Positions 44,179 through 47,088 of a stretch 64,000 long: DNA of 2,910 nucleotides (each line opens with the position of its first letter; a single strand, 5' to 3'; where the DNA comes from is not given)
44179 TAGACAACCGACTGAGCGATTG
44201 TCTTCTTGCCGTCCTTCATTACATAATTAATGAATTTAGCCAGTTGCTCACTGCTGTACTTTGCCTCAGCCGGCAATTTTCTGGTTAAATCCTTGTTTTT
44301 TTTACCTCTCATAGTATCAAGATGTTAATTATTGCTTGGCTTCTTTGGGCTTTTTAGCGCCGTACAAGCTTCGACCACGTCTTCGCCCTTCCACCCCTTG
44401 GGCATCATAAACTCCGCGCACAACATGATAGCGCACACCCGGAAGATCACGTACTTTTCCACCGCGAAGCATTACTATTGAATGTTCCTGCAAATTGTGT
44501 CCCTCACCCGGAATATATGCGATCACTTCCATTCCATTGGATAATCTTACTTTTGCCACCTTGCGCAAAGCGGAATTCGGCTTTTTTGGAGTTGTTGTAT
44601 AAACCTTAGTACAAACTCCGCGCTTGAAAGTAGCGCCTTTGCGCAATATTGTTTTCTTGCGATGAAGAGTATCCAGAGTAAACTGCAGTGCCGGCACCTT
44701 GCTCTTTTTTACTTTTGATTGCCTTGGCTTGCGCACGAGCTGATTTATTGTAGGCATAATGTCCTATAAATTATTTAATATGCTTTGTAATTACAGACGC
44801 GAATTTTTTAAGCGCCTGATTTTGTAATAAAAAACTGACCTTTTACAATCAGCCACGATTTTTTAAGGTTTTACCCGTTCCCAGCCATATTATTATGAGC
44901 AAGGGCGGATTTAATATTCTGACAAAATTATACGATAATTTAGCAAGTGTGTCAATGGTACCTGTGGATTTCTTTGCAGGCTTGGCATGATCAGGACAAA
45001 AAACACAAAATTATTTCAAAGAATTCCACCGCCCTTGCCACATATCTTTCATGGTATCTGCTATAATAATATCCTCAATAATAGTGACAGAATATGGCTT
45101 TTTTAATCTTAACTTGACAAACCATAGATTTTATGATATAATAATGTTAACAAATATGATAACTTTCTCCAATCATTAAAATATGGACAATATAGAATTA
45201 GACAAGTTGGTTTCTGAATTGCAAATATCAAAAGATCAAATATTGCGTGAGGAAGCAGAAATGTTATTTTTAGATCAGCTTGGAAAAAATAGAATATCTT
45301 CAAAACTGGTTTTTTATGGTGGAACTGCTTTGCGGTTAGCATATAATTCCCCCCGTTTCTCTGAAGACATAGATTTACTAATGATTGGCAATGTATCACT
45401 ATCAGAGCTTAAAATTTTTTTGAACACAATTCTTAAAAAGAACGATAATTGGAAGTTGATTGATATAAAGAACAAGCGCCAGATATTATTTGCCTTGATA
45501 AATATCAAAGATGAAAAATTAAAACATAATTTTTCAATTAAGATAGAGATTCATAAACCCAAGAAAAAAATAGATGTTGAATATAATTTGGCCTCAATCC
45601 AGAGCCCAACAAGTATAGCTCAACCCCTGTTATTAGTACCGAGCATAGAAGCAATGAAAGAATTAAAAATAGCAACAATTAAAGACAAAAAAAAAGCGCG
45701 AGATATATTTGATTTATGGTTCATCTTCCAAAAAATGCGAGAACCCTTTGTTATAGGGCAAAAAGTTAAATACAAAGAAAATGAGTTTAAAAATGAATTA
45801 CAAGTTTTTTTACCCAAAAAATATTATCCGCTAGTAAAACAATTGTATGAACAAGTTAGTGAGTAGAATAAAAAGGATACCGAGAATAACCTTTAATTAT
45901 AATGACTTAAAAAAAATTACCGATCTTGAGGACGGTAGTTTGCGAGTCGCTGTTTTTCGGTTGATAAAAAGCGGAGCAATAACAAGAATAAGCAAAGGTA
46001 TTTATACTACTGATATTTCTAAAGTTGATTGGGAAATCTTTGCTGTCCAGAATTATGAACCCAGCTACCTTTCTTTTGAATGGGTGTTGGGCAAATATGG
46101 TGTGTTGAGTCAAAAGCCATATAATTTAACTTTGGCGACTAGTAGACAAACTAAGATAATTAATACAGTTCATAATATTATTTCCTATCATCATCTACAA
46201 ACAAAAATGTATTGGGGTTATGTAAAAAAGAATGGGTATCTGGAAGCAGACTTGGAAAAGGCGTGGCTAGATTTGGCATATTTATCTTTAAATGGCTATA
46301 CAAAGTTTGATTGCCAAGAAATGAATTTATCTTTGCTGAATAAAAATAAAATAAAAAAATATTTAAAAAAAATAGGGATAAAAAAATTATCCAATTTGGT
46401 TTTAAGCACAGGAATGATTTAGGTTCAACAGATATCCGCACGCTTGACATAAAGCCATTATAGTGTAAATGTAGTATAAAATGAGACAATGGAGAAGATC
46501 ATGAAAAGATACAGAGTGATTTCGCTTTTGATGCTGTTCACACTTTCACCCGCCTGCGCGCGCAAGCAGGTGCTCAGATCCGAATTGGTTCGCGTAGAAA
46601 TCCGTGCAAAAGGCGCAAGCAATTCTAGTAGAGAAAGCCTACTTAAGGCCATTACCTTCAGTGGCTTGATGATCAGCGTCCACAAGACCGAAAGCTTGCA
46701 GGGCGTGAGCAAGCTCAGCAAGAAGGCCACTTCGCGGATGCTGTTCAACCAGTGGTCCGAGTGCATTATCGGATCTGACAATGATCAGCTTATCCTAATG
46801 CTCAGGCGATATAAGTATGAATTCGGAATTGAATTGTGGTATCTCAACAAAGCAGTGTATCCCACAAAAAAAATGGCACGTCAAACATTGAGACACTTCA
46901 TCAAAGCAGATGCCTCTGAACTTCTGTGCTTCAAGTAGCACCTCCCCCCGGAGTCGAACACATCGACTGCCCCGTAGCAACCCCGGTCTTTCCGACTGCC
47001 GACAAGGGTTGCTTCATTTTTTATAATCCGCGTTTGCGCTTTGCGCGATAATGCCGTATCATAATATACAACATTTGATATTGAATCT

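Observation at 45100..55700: About 10 kb accessory/defence islet mixing core housekeeping genes with TA modules, tRNAs, gene fragments and all three repeat families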

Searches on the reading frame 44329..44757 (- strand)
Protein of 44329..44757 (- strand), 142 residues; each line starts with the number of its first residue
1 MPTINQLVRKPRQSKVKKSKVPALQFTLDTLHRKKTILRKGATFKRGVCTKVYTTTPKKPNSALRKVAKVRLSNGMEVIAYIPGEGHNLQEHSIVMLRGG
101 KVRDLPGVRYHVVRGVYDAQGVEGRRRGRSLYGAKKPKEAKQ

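Call 33: find_encoding_contigs(protein=window:44329-44757:-, flank=10000, max_places=10)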
Protein window:44329-44757:- (142 aa): no gene with exactly this product is on record in the collection.

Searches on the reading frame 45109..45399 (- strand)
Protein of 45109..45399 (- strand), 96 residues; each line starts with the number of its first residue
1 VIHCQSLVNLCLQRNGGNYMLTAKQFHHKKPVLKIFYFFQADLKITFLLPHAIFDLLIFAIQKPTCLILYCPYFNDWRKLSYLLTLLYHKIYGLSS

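Call 89: search_protein_families(library=pfam, proteins=[window:45109-45399:-], max_evalue=0.05)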
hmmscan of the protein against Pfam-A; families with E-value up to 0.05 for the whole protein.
window:45109-45399:- (96 aa): 0 families

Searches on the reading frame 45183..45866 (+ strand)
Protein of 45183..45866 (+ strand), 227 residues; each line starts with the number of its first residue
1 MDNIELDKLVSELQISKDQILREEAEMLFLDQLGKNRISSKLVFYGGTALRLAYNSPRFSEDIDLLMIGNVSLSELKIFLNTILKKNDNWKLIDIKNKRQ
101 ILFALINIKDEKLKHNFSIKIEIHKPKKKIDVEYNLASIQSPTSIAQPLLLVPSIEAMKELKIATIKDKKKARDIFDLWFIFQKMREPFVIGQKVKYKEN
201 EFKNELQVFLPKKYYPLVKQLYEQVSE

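Call 4: search_protein_families(library=pfam, proteins=[window:45183-45866:+], max_evalue=0.01)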
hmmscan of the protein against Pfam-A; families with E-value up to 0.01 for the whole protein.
window:45183-45866:+ (227 aa): 2 families
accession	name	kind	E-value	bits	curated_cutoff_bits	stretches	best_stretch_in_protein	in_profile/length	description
PF08843.17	AbiEii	-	2.5e-18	67.3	22.5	1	29-186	2-171/238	Nucleotidyl transferase AbiEii toxin, Type IV TA system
PF09970.15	DUF2204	-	0.0051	16.9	20.3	0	41-88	18-64/181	Nucleotidyl transferase of unknown function (DUF2204)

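Call 29: search_protein_families(library=ncbifam, proteins=[window:45183-45866:+], max_evalue=0.1)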
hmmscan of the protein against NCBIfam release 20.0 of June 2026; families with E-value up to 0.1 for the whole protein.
window:45183-45866:+ (227 aa): 0 families

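Call 30: search_protein_families(library=padloc, proteins=[window:45183-45866:+], max_evalue=0.1)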
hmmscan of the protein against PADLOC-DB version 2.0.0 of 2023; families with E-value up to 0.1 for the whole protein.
window:45183-45866:+ (227 aa): 27 families (the best 25 are shown)
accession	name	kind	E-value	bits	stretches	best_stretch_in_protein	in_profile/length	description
PDLC02330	AbiEii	-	8.2e-22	76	1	22-184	7-161/219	AbiEii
PDLC02307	AbiEii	-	1.6e-16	58.8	1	29-202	15-163/219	AbiEii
PDLC02313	AbiEii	-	1.4e-15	55.5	1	16-205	18-214/254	AbiEii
PDLC02304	AbiEii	-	3.7e-15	54.6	1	5-210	6-219/260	AbiEii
PDLC02323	AbiEii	-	7.4e-15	53.2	1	28-204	27-208/248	AbiEii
PDLC02296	AbiEii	-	1e-14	52.4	1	20-206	24-225/282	AbiEii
PDLC02294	AbiEii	-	1.3e-13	49.4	1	14-185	21-189/260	AbiEii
PDLC02303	AbiEii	-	2e-13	48.4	1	2-181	2-181/249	AbiEii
PDLC02293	AbiEii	-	2.4e-13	48.2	1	13-184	13-194/270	AbiEii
PDLC02328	AbiEii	-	3.7e-12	44.6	1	40-187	13-147/203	AbiEii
PDLC02292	AbiEii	-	2.7e-11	41.8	1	27-144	35-138/283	AbiEii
PDLC02289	AbiEii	-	1.2e-08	32.8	1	27-138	39-136/309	AbiEii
PDLC02324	AbiEii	-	1.8e-08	32.5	1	37-185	22-158/231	AbiEii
PDLC02306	AbiEii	-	3.9e-08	31.3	1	17-168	15-166/280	AbiEii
PDLC02318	AbiEii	-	2.8e-07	28.2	1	30-181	30-183/280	AbiEii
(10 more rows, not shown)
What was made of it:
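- Checked: AbiEii, 45183-45866: Pfam PF08843 at 2.5e-18 (call 4) and PADLOC at 8.2e-22 (call 30).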

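Call 47: search_protein_families(library=phrogs, proteins=[window:45183-45866:+], max_evalue=0.01)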
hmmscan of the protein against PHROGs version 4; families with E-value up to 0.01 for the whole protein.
window:45183-45866:+ (227 aa): 0 families

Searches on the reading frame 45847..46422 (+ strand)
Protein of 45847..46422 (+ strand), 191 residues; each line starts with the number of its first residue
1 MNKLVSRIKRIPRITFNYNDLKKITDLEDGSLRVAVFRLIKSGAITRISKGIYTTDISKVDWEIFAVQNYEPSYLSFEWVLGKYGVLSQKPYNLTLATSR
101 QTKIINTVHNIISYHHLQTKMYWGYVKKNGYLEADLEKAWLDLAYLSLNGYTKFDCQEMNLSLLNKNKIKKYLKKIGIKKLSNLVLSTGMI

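Call 4: search_protein_families(library=pfam, proteins=[window:45847-46422:+], max_evalue=0.01)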
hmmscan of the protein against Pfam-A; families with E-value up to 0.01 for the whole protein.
window:45847-46422:+ (191 aa): 0 families

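Call 29: search_protein_families(library=ncbifam, proteins=[window:45847-46422:+], max_evalue=0.1)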
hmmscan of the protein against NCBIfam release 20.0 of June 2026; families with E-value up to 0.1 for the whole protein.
window:45847-46422:+ (191 aa): 1 family
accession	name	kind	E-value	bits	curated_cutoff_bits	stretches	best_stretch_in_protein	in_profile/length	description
NF047376.1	TAA_AbiEi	equivalog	1.3e-11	44.5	150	1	6-121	11-134/172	type IV toxin-antitoxin system AbiEi family antitoxin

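Call 30: search_protein_families(library=padloc, proteins=[window:45847-46422:+], max_evalue=0.1)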
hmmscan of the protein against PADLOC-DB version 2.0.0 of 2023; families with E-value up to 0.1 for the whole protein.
window:45847-46422:+ (191 aa): 22 families
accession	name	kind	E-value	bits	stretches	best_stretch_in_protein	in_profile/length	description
PDLC02241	AbiEi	-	3.3e-28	96.9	1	20-186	16-192/199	AbiEi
PDLC02255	AbiEi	-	2.1e-19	67.8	1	3-185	3-180/186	AbiEi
PDLC02272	AbiEi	-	7.7e-18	63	1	12-185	12-191/200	AbiEi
PDLC02230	AbiEi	-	7.2e-15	53.2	1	36-158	23-146/192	AbiEi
PDLC02232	AbiEi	-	8.1e-14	49.9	1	6-121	11-133/177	AbiEi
PDLC02267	AbiEi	-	2e-11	41.8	1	2-177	7-186/252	AbiEi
PDLC02269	AbiEi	-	4e-07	27.6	1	15-180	12-182/251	AbiEi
PDLC02225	AbiEi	-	5.8e-07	27.4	1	30-122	29-118/198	AbiEi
PDLC02226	AbiEi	-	2.9e-05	22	1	3-55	6-57/202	AbiEi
PDLC02238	AbiEi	-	9.6e-05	20.2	1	38-124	20-104/180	AbiEi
PDLC02240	AbiEi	-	0.0001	19.9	1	1-123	1-131/216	AbiEi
PDLC02273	AbiEi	-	0.00021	19.4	1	19-175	20-192/205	AbiEi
PDLC02276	AbiEi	-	0.00064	17.3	1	24-128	26-137/270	AbiEi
PDLC02235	AbiEi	-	0.00071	17.2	1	22-56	29-63/240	AbiEi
PDLC02229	AbiEi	-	0.00085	17.9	1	3-56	6-58/131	AbiEi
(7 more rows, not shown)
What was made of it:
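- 45847..46422 (+): AbiEi antitoxin, downstream of the toxin and overlapping it by 20 nt. PADLOC AbiEi at 3.3e-28 (call 30); NCBIfam NF047376 at 1.3e-11, below its cutoff (call 29).
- Checked: AbiEi, 45847-46422: PADLOC at 3.3e-28 (call 30); NCBIfam at 1.3e-11, below its cutoff (call 29).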

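Call 47: search_protein_families(library=phrogs, proteins=[window:45847-46422:+], max_evalue=0.01)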
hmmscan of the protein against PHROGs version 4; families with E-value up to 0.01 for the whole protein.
window:45847-46422:+ (191 aa): 0 families

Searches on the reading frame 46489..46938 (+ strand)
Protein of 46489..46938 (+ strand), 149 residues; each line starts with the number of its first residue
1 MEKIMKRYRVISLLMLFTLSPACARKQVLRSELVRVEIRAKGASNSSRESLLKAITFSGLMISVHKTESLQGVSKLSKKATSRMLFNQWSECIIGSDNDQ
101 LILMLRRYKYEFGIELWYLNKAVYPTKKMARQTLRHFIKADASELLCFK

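Call 4: search_protein_families(library=pfam, proteins=[window:46489-46938:+], max_evalue=0.01)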
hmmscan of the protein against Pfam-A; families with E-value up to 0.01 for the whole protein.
window:46489-46938:+ (149 aa): 0 families

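Call 29: search_protein_families(library=ncbifam, proteins=[window:46489-46938:+], max_evalue=0.1)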
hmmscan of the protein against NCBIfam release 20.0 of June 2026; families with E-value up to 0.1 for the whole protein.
window:46489-46938:+ (149 aa): 1 family
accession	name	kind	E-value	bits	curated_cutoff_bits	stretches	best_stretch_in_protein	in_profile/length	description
NF041493.1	MobT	equivalog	0.036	12.9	600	1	73-132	286-345/383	MobT family relaxase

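Call 30: search_protein_families(library=padloc, proteins=[window:46489-46938:+], max_evalue=0.1)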
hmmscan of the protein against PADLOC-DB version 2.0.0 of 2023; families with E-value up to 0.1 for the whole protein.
window:46489-46938:+ (149 aa): 0 families

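Call 47: search_protein_families(library=phrogs, proteins=[window:46489-46938:+], max_evalue=0.01)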
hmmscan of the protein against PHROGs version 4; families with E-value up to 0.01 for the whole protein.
window:46489-46938:+ (149 aa): 0 families

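Call 51: find_homologous_proteins(query=window:46489-46938:+)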
Query window:46489-46938:+ (149 aa): 1 proteins with E <= 0.001 among 24 candidates.
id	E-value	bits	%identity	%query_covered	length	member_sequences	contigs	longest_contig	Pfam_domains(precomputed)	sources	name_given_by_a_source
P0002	2.4e-71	256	99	82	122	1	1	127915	-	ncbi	ncbi:MAG: hypothetical protein ABH832_00965 [bacterium]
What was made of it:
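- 46489..46938 (+): 149-aa ORF with no homologues; likely start 46501 after GGAG; signal-peptide-like N-terminus; 46% GC and 60% GC3. Self-hit only (call 51).
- Checked: It has only a self-hit in 5.8 billion proteins (call 51).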

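Call 81: search_protein_families(library=pfam, proteins=[window:46489-46938:+], max_evalue=5)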
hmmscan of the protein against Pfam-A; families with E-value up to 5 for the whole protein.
window:46489-46938:+ (149 aa): 0 families
